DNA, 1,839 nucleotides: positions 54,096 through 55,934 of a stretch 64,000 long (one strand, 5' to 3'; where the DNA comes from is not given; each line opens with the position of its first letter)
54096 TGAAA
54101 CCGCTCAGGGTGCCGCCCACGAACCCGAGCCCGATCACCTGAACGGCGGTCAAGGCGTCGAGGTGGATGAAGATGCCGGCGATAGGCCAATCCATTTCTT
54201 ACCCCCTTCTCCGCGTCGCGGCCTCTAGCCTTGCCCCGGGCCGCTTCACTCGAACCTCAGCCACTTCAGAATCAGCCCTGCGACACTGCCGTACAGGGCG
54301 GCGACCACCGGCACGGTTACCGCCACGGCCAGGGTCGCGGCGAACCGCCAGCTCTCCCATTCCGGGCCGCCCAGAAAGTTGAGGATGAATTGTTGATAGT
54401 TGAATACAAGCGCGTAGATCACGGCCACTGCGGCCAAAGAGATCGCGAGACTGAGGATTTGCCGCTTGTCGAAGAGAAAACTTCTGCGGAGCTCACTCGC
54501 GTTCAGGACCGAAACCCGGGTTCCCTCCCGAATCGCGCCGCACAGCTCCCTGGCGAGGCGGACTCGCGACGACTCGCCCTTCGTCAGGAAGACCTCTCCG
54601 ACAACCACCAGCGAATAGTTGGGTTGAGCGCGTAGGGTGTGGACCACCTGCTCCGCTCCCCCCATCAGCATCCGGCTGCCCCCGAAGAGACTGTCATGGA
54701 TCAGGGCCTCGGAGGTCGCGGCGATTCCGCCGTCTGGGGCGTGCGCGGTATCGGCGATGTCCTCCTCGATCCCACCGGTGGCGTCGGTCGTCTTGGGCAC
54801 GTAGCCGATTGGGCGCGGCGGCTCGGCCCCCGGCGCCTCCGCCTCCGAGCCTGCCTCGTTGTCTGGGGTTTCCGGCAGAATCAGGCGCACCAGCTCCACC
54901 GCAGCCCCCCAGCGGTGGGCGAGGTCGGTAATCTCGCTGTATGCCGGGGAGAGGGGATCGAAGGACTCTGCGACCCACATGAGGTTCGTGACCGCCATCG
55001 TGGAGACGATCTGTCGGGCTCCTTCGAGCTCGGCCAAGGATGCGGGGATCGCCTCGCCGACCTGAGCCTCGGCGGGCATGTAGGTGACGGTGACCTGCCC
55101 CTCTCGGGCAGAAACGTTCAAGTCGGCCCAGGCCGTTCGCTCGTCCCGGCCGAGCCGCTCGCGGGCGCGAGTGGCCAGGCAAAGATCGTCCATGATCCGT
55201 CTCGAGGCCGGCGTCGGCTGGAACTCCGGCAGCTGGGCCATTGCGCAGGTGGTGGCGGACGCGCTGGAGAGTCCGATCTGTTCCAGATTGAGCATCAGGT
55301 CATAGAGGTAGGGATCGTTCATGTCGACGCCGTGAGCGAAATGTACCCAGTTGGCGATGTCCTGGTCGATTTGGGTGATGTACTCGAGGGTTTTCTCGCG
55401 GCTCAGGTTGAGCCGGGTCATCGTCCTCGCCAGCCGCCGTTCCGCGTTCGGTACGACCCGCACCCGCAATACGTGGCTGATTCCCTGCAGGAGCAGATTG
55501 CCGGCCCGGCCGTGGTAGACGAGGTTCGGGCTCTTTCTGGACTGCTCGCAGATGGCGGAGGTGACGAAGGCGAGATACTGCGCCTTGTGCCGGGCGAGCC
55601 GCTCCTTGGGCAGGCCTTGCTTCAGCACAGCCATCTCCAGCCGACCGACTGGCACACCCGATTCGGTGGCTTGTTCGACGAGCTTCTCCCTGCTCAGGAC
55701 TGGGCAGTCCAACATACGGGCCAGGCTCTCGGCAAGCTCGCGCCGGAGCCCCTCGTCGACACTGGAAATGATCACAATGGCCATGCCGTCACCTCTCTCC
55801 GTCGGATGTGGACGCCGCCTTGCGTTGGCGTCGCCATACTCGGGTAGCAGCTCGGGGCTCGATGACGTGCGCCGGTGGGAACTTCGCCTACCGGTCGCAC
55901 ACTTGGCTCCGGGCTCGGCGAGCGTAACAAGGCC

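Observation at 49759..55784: Candidate uncharacterised signalling/transport module: TSUP permease + HAMP histidine kinase + two REC-only regulators + two cytidylate-kinase-like proteins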

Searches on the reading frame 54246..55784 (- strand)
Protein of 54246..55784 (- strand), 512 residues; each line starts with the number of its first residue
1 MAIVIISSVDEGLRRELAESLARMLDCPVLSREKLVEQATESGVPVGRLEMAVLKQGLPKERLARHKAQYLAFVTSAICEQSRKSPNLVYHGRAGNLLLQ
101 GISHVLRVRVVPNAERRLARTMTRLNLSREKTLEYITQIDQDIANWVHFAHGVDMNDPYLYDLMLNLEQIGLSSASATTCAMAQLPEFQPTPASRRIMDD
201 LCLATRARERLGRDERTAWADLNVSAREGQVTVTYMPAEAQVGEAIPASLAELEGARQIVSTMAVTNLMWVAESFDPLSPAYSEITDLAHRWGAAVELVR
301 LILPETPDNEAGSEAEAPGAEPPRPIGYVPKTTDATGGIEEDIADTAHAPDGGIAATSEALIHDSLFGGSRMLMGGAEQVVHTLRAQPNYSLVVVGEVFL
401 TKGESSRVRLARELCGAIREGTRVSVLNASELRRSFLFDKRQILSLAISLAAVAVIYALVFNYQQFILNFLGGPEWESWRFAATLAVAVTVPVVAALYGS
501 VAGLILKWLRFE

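Call 3: search_protein_families(library=pfam, proteins=[window:54246-55784:-], max_evalue=0.01)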
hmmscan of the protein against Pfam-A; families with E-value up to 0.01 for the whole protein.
window:54246-55784:- (512 aa): 1 family
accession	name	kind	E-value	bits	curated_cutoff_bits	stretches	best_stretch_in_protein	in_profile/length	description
PF13189.12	Cytidylate_kin2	-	6.9e-22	78.9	28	1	15-168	13-175/176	Cytidylate kinase-like family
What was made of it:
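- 54246..55784 (-): CKmem: a membrane-anchored pseudo-kinase. Domains: NMP-kinase-like Cytidylate_kin2 (aa 1-185, no Walker A), BON-like (about 192-263), Usp-like alpha/beta domain (266-302 plus 354-435, split by a disordered loop that carries a conserved GGIEDD motif), and two C-terminal TM helices. Pfam PF13189 6.9e-22 (call 3).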

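Call 4: search_protein_families(library=ncbifam, proteins=[window:54246-55784:-], max_evalue=0.01)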
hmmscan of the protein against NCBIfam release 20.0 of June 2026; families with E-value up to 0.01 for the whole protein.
window:54246-55784:- (512 aa): 0 families

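Call 26: find_homologous_proteins(query=window:54246-55784:-)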
Query window:54246-55784:- (512 aa): 349 proteins with E <= 0.001 among 8000 candidates; the best 120 are listed.
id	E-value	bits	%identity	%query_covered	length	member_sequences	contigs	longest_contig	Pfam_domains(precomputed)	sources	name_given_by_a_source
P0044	0.0e+0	1124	100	100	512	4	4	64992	PF13189.13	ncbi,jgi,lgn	jgi:cytidylate kinase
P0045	4.1e-259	878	78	100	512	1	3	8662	PF13189.13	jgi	jgi:cytidylate kinase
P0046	6.3e-238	808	72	100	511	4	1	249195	PF13189.13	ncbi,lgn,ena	-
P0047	1.0e-230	785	71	100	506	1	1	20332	PF13189.13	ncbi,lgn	-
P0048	9.1e-222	755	68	100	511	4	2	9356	PF13189.13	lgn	-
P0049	4.9e-219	746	68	100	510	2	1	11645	PF13189.13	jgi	jgi:cytidylate kinase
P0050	1.6e-218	745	67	100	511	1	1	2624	PF13189.13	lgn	-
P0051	3.4e-217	740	68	100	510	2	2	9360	PF13189.13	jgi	-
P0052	1.4e-214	731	68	100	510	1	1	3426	PF13189.13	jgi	jgi:cytidylate kinase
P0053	1.7e-212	725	66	100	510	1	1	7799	PF13189.13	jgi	jgi:cytidylate kinase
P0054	3.3e-212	724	66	100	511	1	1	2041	PF13189.13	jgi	jgi:hypothetical protein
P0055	6.9e-211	719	66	100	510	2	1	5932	PF13189.13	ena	-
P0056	3.5e-209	714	66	100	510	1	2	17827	PF13189.13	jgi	-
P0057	5.9e-209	713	65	100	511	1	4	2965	PF13189.13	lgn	-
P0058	5.6e-200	683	63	100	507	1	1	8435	PF13189.13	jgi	jgi:cytidylate kinase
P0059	4.5e-167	575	54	100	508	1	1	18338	PF13189.13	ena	-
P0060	1.6e-164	566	53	100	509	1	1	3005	PF13189.13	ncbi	-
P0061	1.7e-164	566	63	81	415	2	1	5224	PF13189.13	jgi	jgi:hypothetical protein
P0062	9.1e-163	561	51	100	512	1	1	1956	PF13189.13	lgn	-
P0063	6.0e-162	558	51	100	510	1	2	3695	PF13189.13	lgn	-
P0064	8.7e-162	557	51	100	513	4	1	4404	PF13189.13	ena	-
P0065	1.9e-161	556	52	100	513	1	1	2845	PF13189.13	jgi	-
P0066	3.3e-161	556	51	100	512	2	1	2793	PF13189.13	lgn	-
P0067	7.5e-161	554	51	100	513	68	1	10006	PF13189.13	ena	-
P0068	1.3e-160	554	53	100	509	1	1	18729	PF13189.13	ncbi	ncbi:MAG: cytidylate kinase-like family protein [Pseudomonadota bacterium]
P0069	1.3e-160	553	50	100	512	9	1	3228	PF13189.13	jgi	jgi:cytidylate kinase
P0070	4.9e-160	552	52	100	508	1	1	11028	PF13189.13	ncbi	-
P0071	6.7e-160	551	51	100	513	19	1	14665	PF13189.13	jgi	jgi:hypothetical protein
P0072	2.6e-159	549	50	100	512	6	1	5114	PF13189.13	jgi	-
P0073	5.8e-159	548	51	100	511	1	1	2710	PF13189.13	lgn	-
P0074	7.8e-159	548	50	100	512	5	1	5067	PF13189.13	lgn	-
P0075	1.7e-158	547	49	100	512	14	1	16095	PF13189.13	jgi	jgi:hypothetical protein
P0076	2.3e-158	546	50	100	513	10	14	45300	PF13189.13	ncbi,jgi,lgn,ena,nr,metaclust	ncbi:MAG: hypothetical protein AUK24_02195 [Syntrophaceae bacterium CG2_30_49_12]|nr:MAG: hypothetic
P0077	3.3e-158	546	52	100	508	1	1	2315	PF13189.13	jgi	-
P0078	3.5e-158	546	52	100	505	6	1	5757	PF13189.13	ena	-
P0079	5.3e-158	545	50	100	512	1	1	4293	PF13189.13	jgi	-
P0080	1.4e-157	544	52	100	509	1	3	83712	PF13189.13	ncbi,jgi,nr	ncbi:MAG: cytidylate kinase-like family protein [Desulfarculus sp.]|jgi:cytidylate kinase|nr:MAG: cy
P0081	7.1e-157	541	52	100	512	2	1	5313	PF13189.13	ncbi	-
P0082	7.6e-156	538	50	100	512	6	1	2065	PF13189.13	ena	-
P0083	9.9e-156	537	51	100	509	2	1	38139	PF13189.13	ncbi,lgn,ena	-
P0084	2.6e-153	529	51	100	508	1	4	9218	PF13189.13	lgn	-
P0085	1.3e-152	527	51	98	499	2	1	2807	PF13189.13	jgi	jgi:hypothetical protein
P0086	9.7e-152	524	49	100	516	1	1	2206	PF13189.13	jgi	-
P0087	1.6e-151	524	49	100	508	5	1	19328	PF13189.13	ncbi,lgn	-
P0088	8.5e-150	518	49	97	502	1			PF13189.13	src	-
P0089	2.9e-149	516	49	100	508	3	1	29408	PF13189.13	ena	-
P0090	5.0e-146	505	50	100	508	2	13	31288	PF13189.13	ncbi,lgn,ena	-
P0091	1.5e-144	501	49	100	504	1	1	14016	PF13189.13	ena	-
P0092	1.5e-141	491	75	59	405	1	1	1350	PF13189.13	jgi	jgi:cytidylate kinase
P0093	7.3e-141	488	48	100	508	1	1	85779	PF13189.13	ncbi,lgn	ncbi:MAG: cytidylate kinase family protein [Pseudomonadota bacterium]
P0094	1.0e-140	488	49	100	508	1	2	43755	PF13189.13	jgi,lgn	jgi:cytidylate kinase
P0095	8.2e-140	485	49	100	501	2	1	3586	PF13189.13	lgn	-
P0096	1.2e-139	484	45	100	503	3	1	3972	PF13189.13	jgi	-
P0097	1.0e-138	481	49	100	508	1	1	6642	PF13189.13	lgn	-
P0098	1.3e-138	481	46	100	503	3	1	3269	PF13189.13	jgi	jgi:cytidylate kinase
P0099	1.6e-136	474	45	100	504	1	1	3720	PF13189.13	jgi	jgi:hypothetical protein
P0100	2.2e-136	474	44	100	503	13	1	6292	PF13189.13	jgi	-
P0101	3.6e-136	473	46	100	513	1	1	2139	PF13189.13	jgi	jgi:cytidylate kinase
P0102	4.2e-136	473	46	100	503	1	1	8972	PF13189.13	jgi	jgi:cytidylate kinase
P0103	1.7e-135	471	46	100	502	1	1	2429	PF13189.13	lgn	-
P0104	1.9e-135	471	45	100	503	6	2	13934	PF13189.13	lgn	-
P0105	2.9e-135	470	43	100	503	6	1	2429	PF13189.13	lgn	-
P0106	9.9e-135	468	45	98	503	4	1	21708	PF13189.13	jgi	jgi:cytidylate kinase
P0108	4.7e-133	463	44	100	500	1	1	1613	PF13189.13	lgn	-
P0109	5.1e-133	463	44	100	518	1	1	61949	PF13189.13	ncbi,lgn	ncbi:MAG: hypothetical protein Kow0099_24640 [Candidatus Abyssubacteria bacterium]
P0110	6.0e-132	459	45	100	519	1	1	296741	PF13189.13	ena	-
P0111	1.8e-131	457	44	100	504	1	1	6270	PF13189.13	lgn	-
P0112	2.9e-131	457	44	100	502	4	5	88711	PF13189.13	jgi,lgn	jgi:cytidylate kinase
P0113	8.8e-131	455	44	100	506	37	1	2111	PF13189.13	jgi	-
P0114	1.7e-130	454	44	100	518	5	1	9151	PF13189.13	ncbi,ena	-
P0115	1.8e-130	454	43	100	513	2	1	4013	PF13189.13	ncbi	-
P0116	2.1e-130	454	44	100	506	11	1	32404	PF13189.13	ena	-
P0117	4.4e-130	453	44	100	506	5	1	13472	PF13189.13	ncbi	ncbi:MAG: cytidylate kinase-like family protein [Desulfobacterales bacterium]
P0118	5.5e-130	453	44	100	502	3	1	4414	PF13189.13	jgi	jgi:hypothetical protein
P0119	1.0e-129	452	44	100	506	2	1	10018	PF13189.13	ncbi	ncbi:MAG: cytidylate kinase-like family protein [Desulfobacterales bacterium]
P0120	1.2e-129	451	44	100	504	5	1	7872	PF13189.13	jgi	-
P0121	1.9e-129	451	43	100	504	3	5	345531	PF13189.13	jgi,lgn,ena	-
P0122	2.1e-129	451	44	100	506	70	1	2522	PF13189.13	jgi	-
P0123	4.6e-129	450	44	100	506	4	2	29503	PF13189.13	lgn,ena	-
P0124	4.9e-129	449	45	100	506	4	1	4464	PF13189.13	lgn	-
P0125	8.4e-129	449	43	100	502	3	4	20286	PF13189.13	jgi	jgi:cytidylate kinase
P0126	2.7e-128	447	45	100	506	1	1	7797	PF13189.13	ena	-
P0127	4.2e-128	446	43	100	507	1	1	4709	PF13189.13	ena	-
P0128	7.4e-128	446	44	100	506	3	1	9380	PF13189.13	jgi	jgi:cytidylate kinase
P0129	1.1e-127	445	44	99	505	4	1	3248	PF13189.13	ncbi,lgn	-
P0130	3.9e-127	443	44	100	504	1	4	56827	PF13189.13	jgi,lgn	-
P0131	4.1e-127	443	45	99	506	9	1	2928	PF13189.13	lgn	-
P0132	1.4e-126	441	42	100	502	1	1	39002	PF13189.13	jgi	jgi:Cytidylate kinase-like family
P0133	3.7e-126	440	43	100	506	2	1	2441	PF13189.13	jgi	jgi:cytidylate kinase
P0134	4.5e-126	440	43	100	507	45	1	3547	PF13189.13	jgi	jgi:cytidylate kinase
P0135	6.8e-126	439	43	100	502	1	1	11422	PF13189.13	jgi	jgi:hypothetical protein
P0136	7.9e-126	439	45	99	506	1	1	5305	PF13189.13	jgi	jgi:hypothetical protein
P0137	9.4e-126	439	42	100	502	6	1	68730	PF13189.13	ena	-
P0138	9.7e-126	439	45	100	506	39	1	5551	PF13189.13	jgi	-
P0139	1.8e-124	434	44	97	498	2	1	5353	PF13189.13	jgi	-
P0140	1.8e-124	434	44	100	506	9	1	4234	PF13189.13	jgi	-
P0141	3.5e-124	433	44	100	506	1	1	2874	PF13189.13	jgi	jgi:cytidylate kinase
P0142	5.9e-124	433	44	100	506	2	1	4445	PF13189.13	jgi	jgi:hypothetical protein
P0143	9.3e-124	432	44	99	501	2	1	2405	PF13189.13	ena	-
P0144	1.5e-123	431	44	100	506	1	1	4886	PF13189.13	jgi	jgi:hypothetical protein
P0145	1.7e-123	431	44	100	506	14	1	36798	PF13189.13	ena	-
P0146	2.9e-123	430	43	100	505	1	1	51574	PF13189.13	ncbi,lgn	-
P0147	4.4e-123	430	44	100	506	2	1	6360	PF13189.13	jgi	jgi:cytidylate kinase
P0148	5.0e-123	430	44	94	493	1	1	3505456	PF13189.13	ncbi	ncbi:MAG: cytidylate kinase family protein, partial [Candidatus Hydrogenedentota bacterium]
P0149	5.1e-123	430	42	100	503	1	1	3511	PF13189.13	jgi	-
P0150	5.2e-123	430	43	100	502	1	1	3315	PF13189.13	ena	-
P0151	5.5e-123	429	44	100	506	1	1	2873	PF13189.13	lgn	-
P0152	5.7e-123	429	44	100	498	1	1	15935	PF13189.13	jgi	jgi:cytidylate kinase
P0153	1.0e-122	429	44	100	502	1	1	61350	PF13189.13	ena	-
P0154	1.3e-122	428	43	100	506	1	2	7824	PF13189.13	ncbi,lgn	-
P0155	2.5e-122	427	44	99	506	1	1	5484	PF13189.13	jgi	jgi:hypothetical protein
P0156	3.0e-122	427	44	99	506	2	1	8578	PF13189.13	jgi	jgi:hypothetical protein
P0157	5.2e-122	426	44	100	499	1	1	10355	PF13189.13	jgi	jgi:cytidylate kinase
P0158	7.8e-122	426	44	100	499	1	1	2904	PF13189.13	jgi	jgi:cytidylate kinase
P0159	9.9e-122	425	44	100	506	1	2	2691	PF13189.13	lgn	-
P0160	1.5e-121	425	43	100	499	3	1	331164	PF13189.13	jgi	jgi:cytidylate kinase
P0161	2.4e-121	424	43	100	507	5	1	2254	PF13189.13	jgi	-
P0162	5.7e-121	423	43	100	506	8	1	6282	PF13189.13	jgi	-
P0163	1.1e-120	422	44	100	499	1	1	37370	PF13189.13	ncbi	ncbi:MAG: AAA family ATPase [Acidithiobacillales bacterium]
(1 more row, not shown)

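Call 37: predict_structure(alignment_id=A2)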
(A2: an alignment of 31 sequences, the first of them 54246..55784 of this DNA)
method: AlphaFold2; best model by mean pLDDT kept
length: 512 residues; sequences in the alignment: 31
mean_pLDDT: 82.7   pTM: 0.70
mean pLDDT of the five models: 82.7, 80.7, 80.3, 79.7, 78.5
residues with pLDDT >= 90: 185; 70-90: 261; 50-70: 24; < 50: 42
segments of 3 or more residues with pLDDT < 50: 306-334, 336-347
pLDDT, mean of each block of 10 residues (from residue 1): 90 93 94 93 86 70 84 93 91 86 90 91 93 93 87 84 91 93 91 88 93 90 89 90 92 91 91 89 90 90 55 28 39 46 48 86 90 82 77 88 83 88 85 68 82 88 85 76 86 86 75 52
secondary structure, 60 per line:
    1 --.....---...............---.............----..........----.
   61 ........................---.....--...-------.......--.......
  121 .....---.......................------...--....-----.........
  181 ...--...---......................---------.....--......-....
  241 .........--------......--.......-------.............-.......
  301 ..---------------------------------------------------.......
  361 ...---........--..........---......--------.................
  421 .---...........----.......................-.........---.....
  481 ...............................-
elements in order: E3-7 H11-25 E29-31 H32-41 H46-55 H60-84 E88-92 E105-111 H114-125 H129-151 E163-166 H172-183 H192-213 E223-227 E230-235 H237-249 E258-263 E266-272 H280-292 E294-302 H354-363 E367-374 H377-386 E390-395 H404-421 E425-428 H429-435 H440-462 H464-472 H476-511
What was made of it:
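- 54246..55784 (-): AlphaFold model pLDDT 82.7 (call 37).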

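Call 44: fold_search(model_id=the predicted structure, library=pdb)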
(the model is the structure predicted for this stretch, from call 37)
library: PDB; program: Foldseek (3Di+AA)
matches with E <= 10: 1299; with E <= 0.001: 3
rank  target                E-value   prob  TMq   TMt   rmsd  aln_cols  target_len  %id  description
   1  3hdt_A                3.9e-07  1.00  0.28  0.77   3.6       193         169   17  Crystal structure of putative kinase from Clostridium symbiosum ATCC 14940 (released 2009-05-26)
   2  3fdi_B                4.1e-07  1.00  0.28  0.74   5.7       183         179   15  Crystal structure of uncharacterized protein from Eubacterium ventriosum ATCC 27560. (released 2009-01-20)
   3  3fdi_A                5.8e-06  1.00  0.27  0.79   4.1       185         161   14  Crystal structure of uncharacterized protein from Eubacterium ventriosum ATCC 27560. (released 2009-01-20)
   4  2cmk                  1.3e-03  1.00  0.23  0.47   7.2       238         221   16  CYTIDINE MONOPHOSPHATE KINASE IN COMPLEX WITH CYTIDINE-DI-PHOSPHATE (released 1999-09-20)
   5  3n2e_A                2.0e-03  1.00  0.23  0.57   6.1       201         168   11  Crystal structure of Helicobactor pylori shikimate kinase in complex with NSC162535 (released 2011-05-18)
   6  5ycc_A                2.3e-03  1.00  0.25  0.57   5.9       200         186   14  Crystal structure of Notothenia coriiceps adenylate kinase variant (released 2018-09-12)
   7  7ckj                  2.7e-03  1.00  0.23  0.49   9.3       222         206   17  Crystal structure of CMP kinase in complex with CMP from Thermus thermophilus HB8 (released 2020-07-29)
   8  3asz_B                3.0e-03  1.00  0.21  0.43   7.1       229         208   16  CMP-complex structure of uridine kinase from Thermus thermophilus HB8 (released 2011-06-01)
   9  9dug                  3.0e-03  1.00  0.21  0.42   7.9       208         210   18  Crystal Structure of Dephospho-CoA kinase from Klebsiella aerogenes (Sulfate bound) (released 2024-10-16)
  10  3trf_B                3.2e-03  1.00  0.22  0.54   6.1       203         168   13  Structure of a shikimate kinase (aroK) from Coxiella burnetii (released 2011-09-21)
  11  1t3h_A                3.2e-03  1.00  0.22  0.47   8.7       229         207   16  X-ray Structure of Dephospho-CoA Kinase from E. coli Norteast Structural Genomics Consortium Target ER57 (released 2004-05-11)
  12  6n39                  3.3e-03  0.97  0.20  0.25  14.6       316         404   13  Crystal structure of an dephospho-CoA kinase CoaE from Mycobacterium paratuberculosis (released 2018-11-21)
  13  6hqv_B                3.3e-03  0.44  0.15  0.06  22.4       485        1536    9  Pentafunctional AROM Complex from Chaetomium thermophilum (released 2020-05-06)
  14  1kdo_A                3.5e-03  1.00  0.24  0.50   6.6       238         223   13  CYTIDINE MONOPHOSPHATE KINASE FROM E. COLI IN COMPLEX WITH CYTIDINE MONOPHOSPHATE (released 2002-01-22)
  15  3akc                  3.9e-03  1.00  0.24  0.51   8.8       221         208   17  Crystal structure of CMP kinase in complex with CDP and ADP from Thermus thermophilus HB8 (released 2011-07-06)
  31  3s3t_B                7.2e-03  1.00  0.21  0.64   7.1       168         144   17  Universal stress protein UspA from Lactobacillus plantarum (released 2011-06-08)
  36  1jmv_A                8.0e-03  1.00  0.18  0.57  12.0       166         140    9  Structure of Haemophylus influenzae Universal Stress Protein At 1.85A Resolution (released 2001-12-12)
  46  1jmv_C                9.5e-03  1.00  0.18  0.59  12.7       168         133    8  Structure of Haemophylus influenzae Universal Stress Protein At 1.85A Resolution (released 2001-12-12)
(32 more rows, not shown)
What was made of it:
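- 54246..55784 (-): Foldseek hits 3hdt/3fdi, DolP and UspA (call 44).
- On Universal stress protein (PF00582): Foldseek matches UspA 3s3t (TM 0.64) and 1jmv (call 44).
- Closest known: KdpD/KdpE control of the KdpFABC transporter. Same: This resembles the CKmem order of NMP-kinase-like, Usp-like, TM (established knowledge; CKmem architecture from calls 37, 44).
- Checked: The g1 model matches DolP (E 6e-3) and UspA 3s3t (E 7e-3, TM 0.64) (call 44).
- The BON-like domain and the TM anchor place both adaptors at the membrane beside the kinase (calls 37, 44).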

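Call 57: find_encoding_contigs(protein=P0163, flank=8000, max_places=1)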
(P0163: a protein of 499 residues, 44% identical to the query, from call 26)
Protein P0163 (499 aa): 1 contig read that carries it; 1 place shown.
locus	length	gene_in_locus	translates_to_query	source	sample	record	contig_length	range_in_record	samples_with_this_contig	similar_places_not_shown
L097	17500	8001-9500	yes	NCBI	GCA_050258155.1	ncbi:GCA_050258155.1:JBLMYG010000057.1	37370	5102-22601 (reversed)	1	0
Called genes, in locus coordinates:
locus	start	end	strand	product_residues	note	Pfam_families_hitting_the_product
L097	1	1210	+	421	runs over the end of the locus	PF14306:PUA_2, PF01747:ATP-sulfurylase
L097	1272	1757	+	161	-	PF02082:Rrf2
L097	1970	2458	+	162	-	PF02082:Rrf2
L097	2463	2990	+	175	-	PF01661:Macro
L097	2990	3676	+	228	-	-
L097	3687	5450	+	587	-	PF13183:Fer4_8, PF13237:Fer4_10 (faint), PF13534:Fer4_17 (weak), PF02754:CCG, PF00072:Response_reg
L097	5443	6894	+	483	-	PF00989:PAS (weak), PF08448:PAS_4, PF13188:PAS_8 (faint), PF08448:PAS_4, PF13426:PAS_9, PF02518:HATPase_c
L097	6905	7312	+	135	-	PF00072:Response_reg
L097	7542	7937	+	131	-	PF00072:Response_reg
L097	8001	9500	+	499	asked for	PF13189:Cytidylate_kin2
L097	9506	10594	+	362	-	PF01925:TauE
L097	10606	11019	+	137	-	PF00072:Response_reg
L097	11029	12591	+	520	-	PF00672:HAMP (weak), PF00512:HisKA, PF02518:HATPase_c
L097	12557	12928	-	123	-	PF00072:Response_reg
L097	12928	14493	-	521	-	PF00672:HAMP (weak), PF00512:HisKA, PF02518:HATPase_c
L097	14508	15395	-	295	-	-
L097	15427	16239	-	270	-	PF13189:Cytidylate_kin2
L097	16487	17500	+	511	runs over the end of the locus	PF00391:PEP-utilizers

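Call 58: find_encoding_contigs(protein=P0109, flank=8000, max_places=1)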
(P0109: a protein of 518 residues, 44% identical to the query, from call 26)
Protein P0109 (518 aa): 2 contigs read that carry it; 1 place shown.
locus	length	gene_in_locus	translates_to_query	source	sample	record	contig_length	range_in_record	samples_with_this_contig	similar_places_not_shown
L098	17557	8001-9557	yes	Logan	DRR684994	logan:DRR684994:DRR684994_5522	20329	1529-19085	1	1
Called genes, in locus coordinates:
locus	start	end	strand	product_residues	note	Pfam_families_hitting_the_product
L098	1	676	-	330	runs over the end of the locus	PF01073:3Beta_HSD, PF01370:Epimerase, PF02719:Polysacc_synt_2, PF04321:RmlD_sub_bind, PF05368:NmrA (weak), PF13460:NAD_binding_10 (weak), PF16363:GDP_Man_Dehyd, PF07993:NAD_binding_4 (weak)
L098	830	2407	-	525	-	PF00389:2-Hacid_dh, PF02826:2-Hacid_dh_C, PF19304:PGDH_inter, PF01842:ACT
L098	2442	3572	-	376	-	PF00266:Aminotran_5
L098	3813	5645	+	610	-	PF00664:ABC_membrane, PF00005:ABC_tran, PF02463:SMC_N (faint)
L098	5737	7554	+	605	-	PF00664:ABC_membrane, PF00005:ABC_tran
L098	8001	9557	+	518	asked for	PF13189:Cytidylate_kin2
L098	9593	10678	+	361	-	PF01925:TauE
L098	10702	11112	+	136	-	PF00072:Response_reg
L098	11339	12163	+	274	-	PF13189:Cytidylate_kin2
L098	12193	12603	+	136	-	PF00072:Response_reg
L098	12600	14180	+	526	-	PF00672:HAMP, PF00512:HisKA, PF02518:HATPase_c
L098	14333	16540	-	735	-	PF00916:Sulfate_transp, PF01740:STAS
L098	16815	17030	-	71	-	-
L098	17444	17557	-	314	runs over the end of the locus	-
